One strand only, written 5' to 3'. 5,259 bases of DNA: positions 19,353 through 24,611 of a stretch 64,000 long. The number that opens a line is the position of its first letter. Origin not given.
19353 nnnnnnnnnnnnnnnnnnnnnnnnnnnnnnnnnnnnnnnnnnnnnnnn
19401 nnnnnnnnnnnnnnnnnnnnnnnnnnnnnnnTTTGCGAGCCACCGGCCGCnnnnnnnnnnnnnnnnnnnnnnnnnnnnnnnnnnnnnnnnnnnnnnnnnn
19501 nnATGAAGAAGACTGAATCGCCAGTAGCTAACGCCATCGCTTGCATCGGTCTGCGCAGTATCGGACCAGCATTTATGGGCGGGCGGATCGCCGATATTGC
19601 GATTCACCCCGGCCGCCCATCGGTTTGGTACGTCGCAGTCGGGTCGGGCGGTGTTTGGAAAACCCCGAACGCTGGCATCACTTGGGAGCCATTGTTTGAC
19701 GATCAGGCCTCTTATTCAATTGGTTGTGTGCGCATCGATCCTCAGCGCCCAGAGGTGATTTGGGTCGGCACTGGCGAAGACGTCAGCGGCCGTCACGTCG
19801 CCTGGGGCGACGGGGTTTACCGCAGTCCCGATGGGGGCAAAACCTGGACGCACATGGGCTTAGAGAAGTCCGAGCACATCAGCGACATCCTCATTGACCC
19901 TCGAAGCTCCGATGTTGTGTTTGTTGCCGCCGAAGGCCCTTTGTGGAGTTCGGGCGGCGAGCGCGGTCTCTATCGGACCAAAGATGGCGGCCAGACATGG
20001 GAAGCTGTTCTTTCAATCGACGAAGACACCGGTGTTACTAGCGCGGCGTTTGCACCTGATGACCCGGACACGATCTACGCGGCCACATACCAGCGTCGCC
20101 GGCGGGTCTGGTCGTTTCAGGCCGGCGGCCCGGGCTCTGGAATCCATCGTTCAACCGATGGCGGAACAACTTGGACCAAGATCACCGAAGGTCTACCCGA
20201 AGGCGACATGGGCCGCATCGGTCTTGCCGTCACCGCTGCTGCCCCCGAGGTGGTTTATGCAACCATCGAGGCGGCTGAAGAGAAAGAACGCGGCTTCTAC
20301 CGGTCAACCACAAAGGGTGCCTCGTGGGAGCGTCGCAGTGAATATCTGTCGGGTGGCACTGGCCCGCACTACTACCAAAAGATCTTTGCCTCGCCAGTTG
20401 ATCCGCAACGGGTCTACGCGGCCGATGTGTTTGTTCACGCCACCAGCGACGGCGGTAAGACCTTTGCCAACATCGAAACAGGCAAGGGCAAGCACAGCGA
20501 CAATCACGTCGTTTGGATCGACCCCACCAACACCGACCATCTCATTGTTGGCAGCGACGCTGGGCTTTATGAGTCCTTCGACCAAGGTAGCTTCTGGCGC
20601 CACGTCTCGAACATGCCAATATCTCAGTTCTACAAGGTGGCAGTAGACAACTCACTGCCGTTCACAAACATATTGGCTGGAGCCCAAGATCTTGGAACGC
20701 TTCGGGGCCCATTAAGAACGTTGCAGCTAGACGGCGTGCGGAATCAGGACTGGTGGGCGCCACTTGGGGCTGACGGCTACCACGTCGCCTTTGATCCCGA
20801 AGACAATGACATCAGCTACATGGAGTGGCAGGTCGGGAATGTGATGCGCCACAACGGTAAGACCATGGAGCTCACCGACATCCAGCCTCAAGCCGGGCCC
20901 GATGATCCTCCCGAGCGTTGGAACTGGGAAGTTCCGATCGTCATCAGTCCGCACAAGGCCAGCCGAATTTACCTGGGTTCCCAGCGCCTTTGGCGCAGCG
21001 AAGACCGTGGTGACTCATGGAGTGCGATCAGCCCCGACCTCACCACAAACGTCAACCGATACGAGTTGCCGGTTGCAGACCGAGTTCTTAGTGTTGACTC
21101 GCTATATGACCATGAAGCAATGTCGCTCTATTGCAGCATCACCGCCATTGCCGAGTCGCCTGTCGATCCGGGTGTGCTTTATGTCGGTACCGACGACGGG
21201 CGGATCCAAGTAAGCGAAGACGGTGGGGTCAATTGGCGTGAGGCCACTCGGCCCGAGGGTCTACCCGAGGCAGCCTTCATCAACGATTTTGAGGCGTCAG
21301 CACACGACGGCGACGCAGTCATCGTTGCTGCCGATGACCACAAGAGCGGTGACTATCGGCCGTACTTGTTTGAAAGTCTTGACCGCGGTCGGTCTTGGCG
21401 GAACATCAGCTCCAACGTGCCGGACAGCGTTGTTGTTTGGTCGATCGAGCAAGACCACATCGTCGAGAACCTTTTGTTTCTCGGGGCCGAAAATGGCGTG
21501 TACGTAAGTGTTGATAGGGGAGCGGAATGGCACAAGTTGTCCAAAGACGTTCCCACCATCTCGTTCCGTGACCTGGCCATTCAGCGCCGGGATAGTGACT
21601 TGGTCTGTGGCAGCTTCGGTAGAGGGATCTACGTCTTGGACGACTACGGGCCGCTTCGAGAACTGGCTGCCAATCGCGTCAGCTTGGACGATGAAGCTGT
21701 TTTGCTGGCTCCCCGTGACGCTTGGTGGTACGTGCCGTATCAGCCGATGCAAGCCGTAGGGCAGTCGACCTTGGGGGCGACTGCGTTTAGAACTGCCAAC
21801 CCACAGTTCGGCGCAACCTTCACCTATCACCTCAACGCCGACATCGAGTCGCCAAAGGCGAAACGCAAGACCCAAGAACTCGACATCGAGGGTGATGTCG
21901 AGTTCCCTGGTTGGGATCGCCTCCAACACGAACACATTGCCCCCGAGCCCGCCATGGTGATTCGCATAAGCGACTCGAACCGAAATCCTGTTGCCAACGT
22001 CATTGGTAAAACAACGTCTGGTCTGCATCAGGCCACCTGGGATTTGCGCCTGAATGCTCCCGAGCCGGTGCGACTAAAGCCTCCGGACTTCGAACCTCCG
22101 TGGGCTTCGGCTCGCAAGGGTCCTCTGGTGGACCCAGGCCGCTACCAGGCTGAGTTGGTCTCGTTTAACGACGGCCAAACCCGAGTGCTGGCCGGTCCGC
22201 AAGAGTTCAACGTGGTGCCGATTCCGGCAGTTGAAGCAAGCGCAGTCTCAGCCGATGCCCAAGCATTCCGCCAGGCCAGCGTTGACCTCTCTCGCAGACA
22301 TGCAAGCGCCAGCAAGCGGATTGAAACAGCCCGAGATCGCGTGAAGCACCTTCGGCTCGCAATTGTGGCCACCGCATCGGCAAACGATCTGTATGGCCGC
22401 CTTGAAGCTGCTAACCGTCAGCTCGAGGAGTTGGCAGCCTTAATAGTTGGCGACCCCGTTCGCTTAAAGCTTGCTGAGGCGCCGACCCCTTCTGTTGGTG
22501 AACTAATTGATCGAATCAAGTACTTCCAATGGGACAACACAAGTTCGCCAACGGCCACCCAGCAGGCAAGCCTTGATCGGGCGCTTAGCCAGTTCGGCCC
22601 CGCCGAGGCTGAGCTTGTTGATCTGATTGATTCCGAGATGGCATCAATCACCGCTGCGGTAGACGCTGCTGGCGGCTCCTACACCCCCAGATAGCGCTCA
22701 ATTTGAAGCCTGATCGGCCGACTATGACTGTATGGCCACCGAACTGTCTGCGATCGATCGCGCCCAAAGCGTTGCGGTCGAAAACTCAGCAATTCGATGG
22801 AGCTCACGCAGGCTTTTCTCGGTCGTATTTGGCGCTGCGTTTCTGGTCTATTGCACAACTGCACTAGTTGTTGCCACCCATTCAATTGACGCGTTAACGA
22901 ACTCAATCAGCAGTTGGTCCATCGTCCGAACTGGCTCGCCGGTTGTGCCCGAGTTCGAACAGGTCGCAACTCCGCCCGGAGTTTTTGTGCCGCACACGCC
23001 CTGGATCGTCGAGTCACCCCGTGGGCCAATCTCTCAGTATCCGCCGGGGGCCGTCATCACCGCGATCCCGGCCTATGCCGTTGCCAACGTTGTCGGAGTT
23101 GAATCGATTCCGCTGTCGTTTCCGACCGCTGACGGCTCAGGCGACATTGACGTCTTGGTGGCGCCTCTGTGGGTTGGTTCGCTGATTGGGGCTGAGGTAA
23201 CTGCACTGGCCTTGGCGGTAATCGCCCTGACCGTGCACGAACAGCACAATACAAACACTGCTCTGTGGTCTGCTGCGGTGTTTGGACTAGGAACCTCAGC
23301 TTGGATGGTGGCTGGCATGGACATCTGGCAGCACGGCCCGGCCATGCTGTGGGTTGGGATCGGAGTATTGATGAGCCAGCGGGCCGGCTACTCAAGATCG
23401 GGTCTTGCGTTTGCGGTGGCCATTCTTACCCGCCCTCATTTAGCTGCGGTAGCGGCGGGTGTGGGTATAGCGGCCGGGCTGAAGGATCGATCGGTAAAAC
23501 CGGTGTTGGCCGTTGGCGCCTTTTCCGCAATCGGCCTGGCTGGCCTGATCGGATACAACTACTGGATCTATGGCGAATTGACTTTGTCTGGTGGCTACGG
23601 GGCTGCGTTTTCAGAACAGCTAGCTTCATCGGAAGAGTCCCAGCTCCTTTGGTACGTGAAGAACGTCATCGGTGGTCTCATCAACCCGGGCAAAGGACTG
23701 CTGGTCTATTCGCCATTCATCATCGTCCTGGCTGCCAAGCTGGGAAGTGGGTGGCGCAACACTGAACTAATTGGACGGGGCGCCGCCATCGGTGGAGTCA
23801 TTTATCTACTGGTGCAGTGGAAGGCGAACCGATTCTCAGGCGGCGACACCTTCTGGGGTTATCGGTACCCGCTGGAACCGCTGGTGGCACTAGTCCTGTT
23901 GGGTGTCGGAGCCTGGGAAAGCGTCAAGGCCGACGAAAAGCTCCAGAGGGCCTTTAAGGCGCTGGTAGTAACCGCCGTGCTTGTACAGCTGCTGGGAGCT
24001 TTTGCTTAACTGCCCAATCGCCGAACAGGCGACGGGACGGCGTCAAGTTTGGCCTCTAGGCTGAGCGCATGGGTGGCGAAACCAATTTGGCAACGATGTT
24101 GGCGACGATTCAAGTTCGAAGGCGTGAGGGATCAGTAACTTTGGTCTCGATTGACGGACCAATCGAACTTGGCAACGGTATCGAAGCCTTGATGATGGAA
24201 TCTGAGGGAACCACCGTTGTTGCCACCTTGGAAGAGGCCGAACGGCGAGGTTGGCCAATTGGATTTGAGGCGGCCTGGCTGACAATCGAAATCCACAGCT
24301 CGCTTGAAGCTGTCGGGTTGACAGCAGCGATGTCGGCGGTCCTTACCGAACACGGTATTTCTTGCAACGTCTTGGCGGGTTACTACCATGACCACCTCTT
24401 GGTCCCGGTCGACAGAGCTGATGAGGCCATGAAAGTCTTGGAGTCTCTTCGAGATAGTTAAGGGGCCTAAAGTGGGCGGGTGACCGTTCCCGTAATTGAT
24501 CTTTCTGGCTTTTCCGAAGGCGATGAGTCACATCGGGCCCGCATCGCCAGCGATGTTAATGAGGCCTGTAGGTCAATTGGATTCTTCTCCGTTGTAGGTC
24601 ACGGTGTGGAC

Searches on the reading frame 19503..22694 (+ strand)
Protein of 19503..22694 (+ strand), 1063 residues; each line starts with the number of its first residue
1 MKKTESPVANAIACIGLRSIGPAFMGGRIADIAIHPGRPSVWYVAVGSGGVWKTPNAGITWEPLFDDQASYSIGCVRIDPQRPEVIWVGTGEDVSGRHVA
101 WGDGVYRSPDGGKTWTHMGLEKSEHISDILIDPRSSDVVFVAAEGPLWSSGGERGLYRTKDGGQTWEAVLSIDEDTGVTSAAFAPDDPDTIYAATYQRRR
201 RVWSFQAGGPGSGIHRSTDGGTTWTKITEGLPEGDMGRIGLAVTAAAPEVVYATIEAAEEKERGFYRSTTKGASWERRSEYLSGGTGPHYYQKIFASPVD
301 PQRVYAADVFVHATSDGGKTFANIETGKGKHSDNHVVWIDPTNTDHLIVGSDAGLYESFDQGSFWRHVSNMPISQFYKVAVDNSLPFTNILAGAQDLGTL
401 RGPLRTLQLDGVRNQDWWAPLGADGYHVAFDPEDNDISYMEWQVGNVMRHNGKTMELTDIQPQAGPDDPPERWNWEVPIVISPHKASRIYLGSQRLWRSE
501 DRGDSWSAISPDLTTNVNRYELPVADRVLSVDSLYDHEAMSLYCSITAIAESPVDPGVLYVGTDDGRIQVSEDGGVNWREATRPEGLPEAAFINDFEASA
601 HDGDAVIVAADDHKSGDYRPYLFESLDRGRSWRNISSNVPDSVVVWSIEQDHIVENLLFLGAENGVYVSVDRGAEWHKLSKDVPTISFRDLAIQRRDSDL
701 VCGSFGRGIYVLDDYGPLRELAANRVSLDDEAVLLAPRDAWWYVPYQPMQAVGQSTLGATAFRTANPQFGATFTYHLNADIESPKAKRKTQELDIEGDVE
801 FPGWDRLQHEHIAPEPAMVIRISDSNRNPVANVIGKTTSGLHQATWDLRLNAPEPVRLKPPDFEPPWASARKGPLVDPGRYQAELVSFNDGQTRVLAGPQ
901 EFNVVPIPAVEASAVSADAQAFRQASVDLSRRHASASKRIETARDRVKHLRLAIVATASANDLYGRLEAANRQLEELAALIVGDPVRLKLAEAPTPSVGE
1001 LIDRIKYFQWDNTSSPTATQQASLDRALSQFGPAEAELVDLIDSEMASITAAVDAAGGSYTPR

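Call 14: find_encoding_contigs(protein=window:19503-22694:+, flank=10000, max_places=10)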
Protein window:19503-22694:+ (1063 aa): no gene with exactly this product is on record in the collection.

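Call 15: search_protein_families(library=pfam, proteins=[window:19503-22694:+])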
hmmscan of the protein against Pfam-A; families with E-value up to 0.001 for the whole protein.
window:19503-22694:+ (1063 aa): 4 families
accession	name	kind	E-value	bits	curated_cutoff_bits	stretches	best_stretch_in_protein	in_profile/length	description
PF15902.12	Sortilin-Vps10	-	2.7e-32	112.6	33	4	105-230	3-115/446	Sortilin, neurotensin receptor 3,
PF02012.26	BNR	-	2.6e-09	36.1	27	0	157-167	1-11/12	BNR/Asp-box repeat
PF15899.11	BNR_6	-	4.8e-07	29.7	27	0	496-507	1-12/14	BNR-Asp box repeat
PF14870.12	PSII_BNR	-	1.3e-05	25.1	27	0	144-171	244-271/303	Photosynthesis system II assembly factor YCF48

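Call 55: list_cluster_members(proteins=[window:19503-22694:+, window:6650-7612:-, window:7783-8493:+, window:61568-62674:-, window:54906-55094:-, window:59840-60814:-, window:58566-59243:-, window:56782-57180:+, window:4787-5578:-, window:62452-63156:+])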
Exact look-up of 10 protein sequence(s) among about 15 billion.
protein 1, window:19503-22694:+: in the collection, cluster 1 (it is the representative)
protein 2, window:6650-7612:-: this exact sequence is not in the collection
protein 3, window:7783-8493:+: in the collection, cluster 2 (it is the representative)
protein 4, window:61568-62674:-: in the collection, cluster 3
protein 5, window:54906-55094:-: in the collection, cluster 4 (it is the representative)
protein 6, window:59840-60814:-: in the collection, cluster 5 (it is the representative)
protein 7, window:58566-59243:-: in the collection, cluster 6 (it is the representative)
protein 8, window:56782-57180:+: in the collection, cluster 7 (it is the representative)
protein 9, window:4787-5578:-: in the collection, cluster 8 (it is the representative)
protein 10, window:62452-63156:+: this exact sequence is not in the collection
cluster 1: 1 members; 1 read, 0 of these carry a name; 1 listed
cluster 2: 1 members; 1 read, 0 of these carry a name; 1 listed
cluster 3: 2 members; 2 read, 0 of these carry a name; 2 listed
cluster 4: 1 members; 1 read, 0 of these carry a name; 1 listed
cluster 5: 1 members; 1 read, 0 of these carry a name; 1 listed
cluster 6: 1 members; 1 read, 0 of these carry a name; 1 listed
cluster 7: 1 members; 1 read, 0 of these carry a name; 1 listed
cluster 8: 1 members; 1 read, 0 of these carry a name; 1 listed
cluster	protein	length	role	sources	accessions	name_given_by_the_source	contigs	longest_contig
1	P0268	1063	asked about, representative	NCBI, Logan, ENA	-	-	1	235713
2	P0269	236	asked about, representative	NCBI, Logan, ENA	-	-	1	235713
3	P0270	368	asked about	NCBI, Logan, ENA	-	-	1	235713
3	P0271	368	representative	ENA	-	-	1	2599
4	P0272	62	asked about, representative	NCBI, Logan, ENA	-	-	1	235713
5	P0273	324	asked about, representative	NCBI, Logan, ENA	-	-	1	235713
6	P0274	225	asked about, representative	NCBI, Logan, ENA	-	-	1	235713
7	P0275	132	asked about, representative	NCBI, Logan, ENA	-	-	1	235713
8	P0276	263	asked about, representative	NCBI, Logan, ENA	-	-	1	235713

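Call 56: find_encoding_contigs(protein=P0271, flank=10000)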
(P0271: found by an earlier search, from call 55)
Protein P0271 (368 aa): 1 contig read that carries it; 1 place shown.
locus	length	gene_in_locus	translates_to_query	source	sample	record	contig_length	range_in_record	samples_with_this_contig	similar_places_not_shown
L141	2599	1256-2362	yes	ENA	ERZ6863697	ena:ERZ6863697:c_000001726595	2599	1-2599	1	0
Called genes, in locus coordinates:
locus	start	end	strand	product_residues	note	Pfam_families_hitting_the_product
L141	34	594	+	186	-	PF12867:DinB_2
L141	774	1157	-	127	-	-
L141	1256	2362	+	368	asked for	PF01209:Ubie_methyltran, PF02353:CMAS (faint), PF13489:Methyltransf_23, PF13847:Methyltransf_31, PF08241:Methyltransf_11, PF08242:Methyltransf_12, PF13649:Methyltransf_25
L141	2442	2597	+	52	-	?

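Call 71: search_protein_families(library=ncbifam, max_evalue=0.01, proteins=[window:19503-22694:+])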
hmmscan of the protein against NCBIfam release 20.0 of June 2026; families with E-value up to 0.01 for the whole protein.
window:19503-22694:+ (1063 aa): 3 families
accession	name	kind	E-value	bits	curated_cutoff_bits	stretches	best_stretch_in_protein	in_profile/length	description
NF045728.1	glycosyl_F510_1955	equivalog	2.6e-41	141.5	175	4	104-196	73-157/246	F510_1955 family glycosylhydrolase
NF047818.1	LIC11996_lipo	equivalog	2.3e-07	30.3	350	0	582-637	304-359/422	LIC11996 family lipoprotein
NF010237.0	PRK13684.1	equivalog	2.6e-06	26.7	326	0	105-169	68-124/334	photosynthesis system II assembly factor Ycf48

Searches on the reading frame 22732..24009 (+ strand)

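Call 24: search_protein_families(library=pfam, max_evalue=0.00001, proteins=[window:22732-24009:+])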
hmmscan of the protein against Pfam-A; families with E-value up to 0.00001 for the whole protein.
window:22732-24009:+ (425 aa): 0 families

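Call 71: search_protein_families(library=ncbifam, max_evalue=0.01, proteins=[window:22732-24009:+])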
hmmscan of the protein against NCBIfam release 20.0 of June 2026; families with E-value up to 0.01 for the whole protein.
window:22732-24009:+ (425 aa): 1 family
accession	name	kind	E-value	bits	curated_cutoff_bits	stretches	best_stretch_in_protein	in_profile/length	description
NF047440.1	LA3751_2_3_fam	subfamily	8.7e-13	47.9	200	1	159-415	111-374/460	LA_3751/LA_3752 family putative glycosyltransferase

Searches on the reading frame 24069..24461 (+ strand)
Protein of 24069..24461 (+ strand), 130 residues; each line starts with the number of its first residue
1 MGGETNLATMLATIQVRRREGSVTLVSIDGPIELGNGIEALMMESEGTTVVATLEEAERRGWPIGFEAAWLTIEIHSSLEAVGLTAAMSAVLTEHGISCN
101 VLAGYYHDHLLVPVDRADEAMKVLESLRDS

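Call 24: search_protein_families(library=pfam, max_evalue=0.00001, proteins=[window:24069-24461:+])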
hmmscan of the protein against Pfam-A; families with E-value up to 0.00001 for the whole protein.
window:24069-24461:+ (130 aa): 2 families
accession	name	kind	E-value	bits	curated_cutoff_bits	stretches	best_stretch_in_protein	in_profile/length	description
PF13840.12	ACT_7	-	1.6e-13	50.7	27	1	68-125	4-64/65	ACT domain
PF10000.15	ACT_3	-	1.7e-07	31.5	25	1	3-67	2-68/70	ACT domain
